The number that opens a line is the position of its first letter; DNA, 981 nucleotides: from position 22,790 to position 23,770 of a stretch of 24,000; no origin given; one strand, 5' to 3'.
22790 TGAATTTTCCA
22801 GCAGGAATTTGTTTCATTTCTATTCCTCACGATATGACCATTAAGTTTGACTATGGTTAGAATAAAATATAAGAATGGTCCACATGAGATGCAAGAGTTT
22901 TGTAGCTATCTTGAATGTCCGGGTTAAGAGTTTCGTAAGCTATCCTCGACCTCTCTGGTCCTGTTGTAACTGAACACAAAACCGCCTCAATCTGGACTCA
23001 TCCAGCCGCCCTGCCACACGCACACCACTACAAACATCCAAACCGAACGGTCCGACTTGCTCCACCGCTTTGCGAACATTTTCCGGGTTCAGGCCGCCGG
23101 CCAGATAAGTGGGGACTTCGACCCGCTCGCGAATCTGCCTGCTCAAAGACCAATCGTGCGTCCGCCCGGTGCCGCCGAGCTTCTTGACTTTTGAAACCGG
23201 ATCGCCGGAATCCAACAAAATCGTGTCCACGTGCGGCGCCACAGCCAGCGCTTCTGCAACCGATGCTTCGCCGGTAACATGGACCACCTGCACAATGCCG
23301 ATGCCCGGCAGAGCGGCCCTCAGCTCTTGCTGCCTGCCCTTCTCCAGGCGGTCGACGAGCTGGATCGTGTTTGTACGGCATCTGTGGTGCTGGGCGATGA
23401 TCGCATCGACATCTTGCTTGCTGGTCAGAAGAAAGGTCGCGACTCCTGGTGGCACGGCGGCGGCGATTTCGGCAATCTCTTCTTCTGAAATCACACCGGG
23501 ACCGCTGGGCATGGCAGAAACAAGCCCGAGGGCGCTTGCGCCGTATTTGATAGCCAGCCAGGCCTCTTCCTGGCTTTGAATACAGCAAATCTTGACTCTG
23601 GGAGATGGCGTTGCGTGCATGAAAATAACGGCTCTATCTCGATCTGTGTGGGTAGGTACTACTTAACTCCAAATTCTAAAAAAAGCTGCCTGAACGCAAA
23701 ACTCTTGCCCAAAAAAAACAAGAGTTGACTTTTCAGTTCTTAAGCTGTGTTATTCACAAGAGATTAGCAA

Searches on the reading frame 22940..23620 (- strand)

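Call 56: search_protein_families(library=pfam, proteins=[window:22940-23620:-], max_evalue=0.001)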
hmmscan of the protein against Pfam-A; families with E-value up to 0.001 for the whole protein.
window:22940-23620:- (226 aa): 1 family
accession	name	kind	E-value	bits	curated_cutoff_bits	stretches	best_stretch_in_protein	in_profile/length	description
PF00697.28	PRAI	-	3.3e-24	86.1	22.7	1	9-215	1-191/193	N-(5'phosphoribosyl)anthranilate (PRA) isomerase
